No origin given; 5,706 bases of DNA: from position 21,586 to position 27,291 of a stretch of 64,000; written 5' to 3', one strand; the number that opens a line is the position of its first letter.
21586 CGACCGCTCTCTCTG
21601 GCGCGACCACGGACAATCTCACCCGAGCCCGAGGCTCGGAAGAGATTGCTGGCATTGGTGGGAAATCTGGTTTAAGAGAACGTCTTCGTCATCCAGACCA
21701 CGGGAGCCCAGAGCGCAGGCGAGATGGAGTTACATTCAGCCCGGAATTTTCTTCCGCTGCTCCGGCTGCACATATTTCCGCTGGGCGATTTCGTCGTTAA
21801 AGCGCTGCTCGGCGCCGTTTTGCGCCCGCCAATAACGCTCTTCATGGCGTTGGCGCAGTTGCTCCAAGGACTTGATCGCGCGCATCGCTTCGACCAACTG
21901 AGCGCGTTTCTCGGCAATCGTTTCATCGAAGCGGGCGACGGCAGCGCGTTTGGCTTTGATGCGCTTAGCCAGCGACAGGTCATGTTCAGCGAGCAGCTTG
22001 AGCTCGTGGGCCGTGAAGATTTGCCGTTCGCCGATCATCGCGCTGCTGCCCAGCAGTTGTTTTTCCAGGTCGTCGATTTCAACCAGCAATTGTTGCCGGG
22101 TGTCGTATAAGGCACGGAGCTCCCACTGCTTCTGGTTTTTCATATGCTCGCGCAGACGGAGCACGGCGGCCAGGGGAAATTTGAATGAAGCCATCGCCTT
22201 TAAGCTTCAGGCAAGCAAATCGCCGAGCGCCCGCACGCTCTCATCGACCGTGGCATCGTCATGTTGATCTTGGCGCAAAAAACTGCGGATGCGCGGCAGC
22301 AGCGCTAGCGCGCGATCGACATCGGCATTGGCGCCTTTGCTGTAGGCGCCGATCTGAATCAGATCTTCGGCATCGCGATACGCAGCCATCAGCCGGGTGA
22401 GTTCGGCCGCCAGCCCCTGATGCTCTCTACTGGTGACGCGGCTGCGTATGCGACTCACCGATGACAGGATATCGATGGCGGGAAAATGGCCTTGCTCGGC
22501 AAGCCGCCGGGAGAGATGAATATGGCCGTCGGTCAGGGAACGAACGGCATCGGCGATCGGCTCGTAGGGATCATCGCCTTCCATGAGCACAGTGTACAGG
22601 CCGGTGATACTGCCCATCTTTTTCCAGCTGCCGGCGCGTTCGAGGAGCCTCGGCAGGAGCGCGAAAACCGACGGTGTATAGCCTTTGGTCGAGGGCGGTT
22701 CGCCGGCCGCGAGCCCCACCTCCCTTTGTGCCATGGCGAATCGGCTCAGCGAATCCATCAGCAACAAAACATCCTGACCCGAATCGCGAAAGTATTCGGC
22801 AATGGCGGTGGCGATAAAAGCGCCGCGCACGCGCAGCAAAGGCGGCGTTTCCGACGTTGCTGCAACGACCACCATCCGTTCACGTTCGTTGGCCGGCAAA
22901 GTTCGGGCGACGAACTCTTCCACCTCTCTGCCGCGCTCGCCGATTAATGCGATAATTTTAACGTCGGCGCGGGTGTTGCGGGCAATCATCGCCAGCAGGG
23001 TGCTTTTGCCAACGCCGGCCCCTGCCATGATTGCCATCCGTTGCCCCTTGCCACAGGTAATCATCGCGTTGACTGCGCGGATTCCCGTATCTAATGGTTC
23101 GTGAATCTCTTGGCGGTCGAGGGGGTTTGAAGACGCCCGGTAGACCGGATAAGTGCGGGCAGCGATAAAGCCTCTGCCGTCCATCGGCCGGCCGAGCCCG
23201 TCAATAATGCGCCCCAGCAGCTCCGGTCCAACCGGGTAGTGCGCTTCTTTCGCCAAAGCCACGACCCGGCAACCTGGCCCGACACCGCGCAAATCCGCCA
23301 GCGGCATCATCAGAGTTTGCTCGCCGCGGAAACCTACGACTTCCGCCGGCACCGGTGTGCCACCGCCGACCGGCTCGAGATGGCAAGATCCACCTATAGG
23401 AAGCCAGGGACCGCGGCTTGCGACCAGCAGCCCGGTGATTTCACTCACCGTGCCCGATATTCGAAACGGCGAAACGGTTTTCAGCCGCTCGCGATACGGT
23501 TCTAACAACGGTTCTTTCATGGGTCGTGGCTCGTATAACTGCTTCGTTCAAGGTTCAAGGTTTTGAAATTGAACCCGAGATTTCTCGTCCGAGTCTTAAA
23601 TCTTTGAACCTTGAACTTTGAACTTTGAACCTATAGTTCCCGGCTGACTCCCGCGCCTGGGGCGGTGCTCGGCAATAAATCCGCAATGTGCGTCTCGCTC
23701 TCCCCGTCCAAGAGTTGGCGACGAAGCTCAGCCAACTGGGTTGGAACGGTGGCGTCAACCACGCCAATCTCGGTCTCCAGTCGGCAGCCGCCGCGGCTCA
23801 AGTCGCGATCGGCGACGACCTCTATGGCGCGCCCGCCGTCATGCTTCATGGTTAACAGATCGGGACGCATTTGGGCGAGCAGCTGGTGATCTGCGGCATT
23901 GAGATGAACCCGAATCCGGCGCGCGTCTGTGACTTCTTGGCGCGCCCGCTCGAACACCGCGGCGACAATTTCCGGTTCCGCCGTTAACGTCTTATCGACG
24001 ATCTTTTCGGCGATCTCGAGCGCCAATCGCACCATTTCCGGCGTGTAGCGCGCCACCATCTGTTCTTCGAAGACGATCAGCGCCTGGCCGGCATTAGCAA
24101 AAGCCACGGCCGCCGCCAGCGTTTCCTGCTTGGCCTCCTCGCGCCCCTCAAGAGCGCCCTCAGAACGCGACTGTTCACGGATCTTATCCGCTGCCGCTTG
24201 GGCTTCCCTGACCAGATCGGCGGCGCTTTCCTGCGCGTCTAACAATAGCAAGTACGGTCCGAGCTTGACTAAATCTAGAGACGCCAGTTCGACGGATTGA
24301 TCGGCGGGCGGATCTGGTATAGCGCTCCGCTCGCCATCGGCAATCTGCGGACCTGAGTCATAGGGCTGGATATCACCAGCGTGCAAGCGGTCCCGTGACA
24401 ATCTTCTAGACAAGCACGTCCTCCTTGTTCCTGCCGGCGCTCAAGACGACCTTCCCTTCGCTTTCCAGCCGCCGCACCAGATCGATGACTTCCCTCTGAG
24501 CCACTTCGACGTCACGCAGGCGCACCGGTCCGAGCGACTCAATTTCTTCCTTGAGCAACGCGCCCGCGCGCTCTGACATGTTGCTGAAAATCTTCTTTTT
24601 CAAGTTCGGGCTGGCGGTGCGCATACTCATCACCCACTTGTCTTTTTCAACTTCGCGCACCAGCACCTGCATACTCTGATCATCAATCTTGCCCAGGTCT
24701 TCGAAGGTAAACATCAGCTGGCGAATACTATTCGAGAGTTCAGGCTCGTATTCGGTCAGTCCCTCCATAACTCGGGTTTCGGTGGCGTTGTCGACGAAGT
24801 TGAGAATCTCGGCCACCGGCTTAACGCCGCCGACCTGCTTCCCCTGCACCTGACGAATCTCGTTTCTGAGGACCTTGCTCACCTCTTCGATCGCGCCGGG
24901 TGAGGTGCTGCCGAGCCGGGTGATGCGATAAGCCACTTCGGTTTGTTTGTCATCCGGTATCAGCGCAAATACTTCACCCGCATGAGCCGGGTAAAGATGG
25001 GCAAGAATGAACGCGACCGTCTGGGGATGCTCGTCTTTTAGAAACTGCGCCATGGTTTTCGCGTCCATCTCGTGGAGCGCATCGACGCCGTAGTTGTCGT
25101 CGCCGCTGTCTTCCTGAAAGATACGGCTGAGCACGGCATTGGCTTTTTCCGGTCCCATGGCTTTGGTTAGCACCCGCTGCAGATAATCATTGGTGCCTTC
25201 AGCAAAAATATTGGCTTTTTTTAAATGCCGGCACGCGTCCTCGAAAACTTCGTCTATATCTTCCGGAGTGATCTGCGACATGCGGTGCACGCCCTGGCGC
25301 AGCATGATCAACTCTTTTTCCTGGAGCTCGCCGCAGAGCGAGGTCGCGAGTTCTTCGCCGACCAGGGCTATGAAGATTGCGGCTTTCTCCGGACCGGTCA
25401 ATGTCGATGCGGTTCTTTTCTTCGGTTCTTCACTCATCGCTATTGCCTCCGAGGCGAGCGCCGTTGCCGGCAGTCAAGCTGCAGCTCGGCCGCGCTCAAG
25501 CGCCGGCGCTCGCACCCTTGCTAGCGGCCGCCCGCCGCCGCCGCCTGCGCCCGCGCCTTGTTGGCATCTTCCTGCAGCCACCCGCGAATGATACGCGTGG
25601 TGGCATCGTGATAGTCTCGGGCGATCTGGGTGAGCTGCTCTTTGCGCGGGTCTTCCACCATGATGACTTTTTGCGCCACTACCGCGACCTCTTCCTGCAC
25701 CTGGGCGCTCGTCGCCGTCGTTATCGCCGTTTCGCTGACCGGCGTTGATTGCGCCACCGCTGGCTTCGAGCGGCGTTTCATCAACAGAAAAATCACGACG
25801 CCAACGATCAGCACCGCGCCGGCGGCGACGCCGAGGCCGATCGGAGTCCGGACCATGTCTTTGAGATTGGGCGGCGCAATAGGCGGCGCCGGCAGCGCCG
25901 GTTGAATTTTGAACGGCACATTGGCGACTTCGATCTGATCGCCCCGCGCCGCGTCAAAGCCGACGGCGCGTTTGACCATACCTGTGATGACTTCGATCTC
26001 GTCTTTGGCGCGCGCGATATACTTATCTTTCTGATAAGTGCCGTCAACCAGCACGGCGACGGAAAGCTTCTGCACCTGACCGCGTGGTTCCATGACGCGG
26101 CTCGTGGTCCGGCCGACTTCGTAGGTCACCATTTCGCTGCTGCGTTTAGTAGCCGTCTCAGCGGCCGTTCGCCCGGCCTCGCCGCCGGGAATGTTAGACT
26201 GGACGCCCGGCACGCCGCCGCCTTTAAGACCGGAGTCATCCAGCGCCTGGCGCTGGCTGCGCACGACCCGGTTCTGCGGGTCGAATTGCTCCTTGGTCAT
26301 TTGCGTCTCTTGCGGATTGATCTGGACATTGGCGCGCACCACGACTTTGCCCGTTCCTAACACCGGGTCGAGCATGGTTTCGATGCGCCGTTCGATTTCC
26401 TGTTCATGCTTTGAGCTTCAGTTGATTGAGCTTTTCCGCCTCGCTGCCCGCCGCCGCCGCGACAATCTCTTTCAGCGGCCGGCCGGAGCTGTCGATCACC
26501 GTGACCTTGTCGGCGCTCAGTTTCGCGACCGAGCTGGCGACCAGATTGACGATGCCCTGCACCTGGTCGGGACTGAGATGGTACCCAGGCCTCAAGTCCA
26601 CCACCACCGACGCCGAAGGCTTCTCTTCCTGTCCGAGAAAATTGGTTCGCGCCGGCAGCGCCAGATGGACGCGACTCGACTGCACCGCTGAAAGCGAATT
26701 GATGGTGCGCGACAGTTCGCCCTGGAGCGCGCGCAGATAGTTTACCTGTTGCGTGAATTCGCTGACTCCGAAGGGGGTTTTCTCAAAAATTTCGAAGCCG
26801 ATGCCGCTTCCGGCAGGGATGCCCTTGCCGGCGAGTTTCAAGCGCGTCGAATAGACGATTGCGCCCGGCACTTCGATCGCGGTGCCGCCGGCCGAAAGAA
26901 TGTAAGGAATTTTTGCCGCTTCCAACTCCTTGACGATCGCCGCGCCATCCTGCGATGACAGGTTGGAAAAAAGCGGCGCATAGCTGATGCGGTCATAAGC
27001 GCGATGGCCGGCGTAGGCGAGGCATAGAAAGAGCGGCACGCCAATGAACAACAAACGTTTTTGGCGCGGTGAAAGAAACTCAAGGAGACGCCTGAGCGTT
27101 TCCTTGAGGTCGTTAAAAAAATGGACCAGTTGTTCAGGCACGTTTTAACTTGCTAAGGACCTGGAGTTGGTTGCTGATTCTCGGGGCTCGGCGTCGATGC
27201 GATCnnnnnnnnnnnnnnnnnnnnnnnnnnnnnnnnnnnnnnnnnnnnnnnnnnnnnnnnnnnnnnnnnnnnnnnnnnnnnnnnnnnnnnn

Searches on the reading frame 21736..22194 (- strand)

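Call 29: search_protein_families(library=pfam, proteins=[window:21736-22194:-], max_evalue=0.0001)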
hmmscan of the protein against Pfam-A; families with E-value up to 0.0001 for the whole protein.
window:21736-22194:- (152 aa): 1 family
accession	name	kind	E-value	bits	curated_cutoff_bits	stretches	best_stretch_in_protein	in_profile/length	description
PF02050.21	FliJ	-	4.9e-08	33.7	28.4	1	28-141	16-123/123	Flagellar FliJ protein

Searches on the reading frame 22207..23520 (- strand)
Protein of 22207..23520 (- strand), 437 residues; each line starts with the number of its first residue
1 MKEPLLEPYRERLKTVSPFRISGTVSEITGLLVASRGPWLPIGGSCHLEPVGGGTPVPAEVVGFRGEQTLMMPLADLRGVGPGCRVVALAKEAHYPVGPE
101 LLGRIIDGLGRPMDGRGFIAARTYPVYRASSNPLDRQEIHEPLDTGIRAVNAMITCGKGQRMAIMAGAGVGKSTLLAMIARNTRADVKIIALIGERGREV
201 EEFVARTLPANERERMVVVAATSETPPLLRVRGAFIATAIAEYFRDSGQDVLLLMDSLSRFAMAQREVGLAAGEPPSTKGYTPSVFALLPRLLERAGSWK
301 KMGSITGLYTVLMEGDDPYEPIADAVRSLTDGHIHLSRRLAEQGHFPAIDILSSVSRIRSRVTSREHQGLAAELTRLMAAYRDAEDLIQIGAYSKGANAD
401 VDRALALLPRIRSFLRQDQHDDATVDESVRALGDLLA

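Call 29: search_protein_families(library=pfam, proteins=[window:22207-23520:-], max_evalue=0.0001)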
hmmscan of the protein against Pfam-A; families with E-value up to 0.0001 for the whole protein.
window:22207-23520:- (437 aa): 3 families
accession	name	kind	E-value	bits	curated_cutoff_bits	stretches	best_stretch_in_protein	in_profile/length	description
PF00006.31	ATP-synt_ab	-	9.2e-87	290.6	29.5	1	146-356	1-213/213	ATP synthase alpha/beta family, nucleotide-binding domain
PF18269.6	T3SS_ATPase_C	-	8.7e-25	86.8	22.7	1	363-432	1-70/72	T3SS EscN ATPase C-terminal domain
PF00005.33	ABC_tran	-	5.5e-05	24.2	25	0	154-246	6-80/137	ABC transporter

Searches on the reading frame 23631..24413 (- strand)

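Call 29: search_protein_families(library=pfam, proteins=[window:23631-24413:-], max_evalue=0.0001)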
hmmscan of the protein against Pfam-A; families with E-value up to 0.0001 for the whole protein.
window:23631-24413:- (260 aa): 1 family
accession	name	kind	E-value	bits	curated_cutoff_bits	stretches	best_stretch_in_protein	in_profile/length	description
PF02108.21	FliH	-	2e-21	76.7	24.1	1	117-229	23-127/128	Flagellar assembly protein FliH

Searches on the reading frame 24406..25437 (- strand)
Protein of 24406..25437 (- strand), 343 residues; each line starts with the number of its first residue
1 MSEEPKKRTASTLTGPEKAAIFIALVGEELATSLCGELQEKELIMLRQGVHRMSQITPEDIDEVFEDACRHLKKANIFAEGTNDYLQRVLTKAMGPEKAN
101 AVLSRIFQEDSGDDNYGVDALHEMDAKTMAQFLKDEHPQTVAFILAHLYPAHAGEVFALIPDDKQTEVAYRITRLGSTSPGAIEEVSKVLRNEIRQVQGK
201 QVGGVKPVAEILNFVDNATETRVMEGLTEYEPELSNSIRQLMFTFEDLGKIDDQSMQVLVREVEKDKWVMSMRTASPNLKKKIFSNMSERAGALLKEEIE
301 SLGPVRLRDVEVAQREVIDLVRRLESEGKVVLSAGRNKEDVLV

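Call 30: search_protein_families(library=pfam, proteins=[window:24406-25437:-], max_evalue=0.0001)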
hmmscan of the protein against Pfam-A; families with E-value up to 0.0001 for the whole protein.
window:24406-25437:- (343 aa): 4 families
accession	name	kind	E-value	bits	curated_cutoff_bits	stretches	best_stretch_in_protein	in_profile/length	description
PF01706.21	FliG_C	-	4.9e-42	143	23.3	1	226-332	2-108/108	FliG C-terminal domain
PF14842.11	FliG_N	-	1.2e-29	103.4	25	2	12-110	1-99/104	FliG N-terminal domain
PF14841.11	FliG_M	-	1.9e-26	92.5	25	1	127-199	2-74/76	FliG middle domain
PF03448.22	MgtE_N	-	3.7e-07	31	25.9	0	117-168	30-81/102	MgtE intracellular N domain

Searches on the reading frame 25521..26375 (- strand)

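Call 30: search_protein_families(library=pfam, proteins=[window:25521-26375:-], max_evalue=0.0001)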
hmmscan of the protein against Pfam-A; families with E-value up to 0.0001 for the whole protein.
window:25521-26375:- (284 aa): 1 family
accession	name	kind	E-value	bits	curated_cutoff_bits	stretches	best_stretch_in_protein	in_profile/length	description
PF08345.17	YscJ_FliF_C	-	5.9e-41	140.8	23.8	1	2-155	1-147/147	Flagellar M-ring protein C-terminal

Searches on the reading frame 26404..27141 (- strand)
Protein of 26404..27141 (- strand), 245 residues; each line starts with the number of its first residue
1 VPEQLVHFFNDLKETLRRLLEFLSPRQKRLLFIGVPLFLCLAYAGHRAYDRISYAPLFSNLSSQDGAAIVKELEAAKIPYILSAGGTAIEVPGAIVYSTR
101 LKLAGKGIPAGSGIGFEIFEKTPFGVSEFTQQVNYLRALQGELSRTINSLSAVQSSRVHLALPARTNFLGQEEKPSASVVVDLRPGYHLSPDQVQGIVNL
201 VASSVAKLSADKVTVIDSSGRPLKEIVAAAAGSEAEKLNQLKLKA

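Call 30: search_protein_families(library=pfam, proteins=[window:26404-27141:-], max_evalue=0.0001)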
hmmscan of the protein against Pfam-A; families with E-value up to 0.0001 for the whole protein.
window:26404-27141:- (245 aa): 1 family
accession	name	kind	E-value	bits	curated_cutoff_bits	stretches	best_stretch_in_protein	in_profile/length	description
PF01514.23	YscJ_FliF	-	6.1e-63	212.4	24.4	1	51-224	3-178/179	Secretory protein of YscJ/FliF family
